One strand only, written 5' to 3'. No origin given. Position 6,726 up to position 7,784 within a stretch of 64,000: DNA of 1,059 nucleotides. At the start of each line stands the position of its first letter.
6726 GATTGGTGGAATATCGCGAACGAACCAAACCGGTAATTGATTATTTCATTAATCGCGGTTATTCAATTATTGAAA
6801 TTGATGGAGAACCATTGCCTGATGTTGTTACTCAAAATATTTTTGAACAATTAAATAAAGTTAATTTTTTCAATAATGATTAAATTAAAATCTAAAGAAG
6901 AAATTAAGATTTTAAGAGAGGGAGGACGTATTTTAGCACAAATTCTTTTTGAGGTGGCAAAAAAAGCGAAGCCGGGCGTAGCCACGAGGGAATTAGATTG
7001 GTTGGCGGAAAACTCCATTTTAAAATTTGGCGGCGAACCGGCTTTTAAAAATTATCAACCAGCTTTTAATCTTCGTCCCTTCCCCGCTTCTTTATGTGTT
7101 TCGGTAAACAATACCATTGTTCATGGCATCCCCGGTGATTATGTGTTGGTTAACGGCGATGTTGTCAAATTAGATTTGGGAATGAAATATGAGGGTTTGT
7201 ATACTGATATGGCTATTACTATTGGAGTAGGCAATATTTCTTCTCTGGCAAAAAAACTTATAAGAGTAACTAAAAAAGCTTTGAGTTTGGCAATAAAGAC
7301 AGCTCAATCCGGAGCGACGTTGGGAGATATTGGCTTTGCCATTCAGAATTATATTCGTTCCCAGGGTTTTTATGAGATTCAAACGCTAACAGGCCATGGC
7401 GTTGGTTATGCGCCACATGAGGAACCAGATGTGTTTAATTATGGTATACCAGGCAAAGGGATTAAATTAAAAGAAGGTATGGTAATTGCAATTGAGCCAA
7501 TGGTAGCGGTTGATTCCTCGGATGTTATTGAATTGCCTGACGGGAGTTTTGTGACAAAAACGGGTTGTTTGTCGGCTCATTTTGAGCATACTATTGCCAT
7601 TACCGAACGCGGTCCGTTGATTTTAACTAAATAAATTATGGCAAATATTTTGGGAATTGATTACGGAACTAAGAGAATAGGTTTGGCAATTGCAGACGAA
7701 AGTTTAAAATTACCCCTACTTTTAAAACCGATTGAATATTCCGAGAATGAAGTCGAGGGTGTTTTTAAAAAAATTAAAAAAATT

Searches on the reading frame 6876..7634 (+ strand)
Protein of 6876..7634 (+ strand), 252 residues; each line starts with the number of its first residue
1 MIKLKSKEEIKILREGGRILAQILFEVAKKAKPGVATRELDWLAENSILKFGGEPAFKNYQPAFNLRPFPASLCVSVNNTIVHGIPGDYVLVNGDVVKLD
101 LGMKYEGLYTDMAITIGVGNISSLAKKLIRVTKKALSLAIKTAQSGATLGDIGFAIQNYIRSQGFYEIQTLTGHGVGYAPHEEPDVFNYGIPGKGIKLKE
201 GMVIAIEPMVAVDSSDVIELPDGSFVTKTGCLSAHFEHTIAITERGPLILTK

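Call 87: search_protein_families(library=pfam, proteins=[window:6876-7634:+], max_evalue=0.001)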
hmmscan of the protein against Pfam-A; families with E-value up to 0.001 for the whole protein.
window:6876-7634:+ (252 aa): 1 family
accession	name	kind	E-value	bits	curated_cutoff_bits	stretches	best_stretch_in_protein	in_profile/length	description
PF00557.29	Peptidase_M24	-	5.2e-45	154.2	23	1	12-244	2-208/208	Metallopeptidase family M24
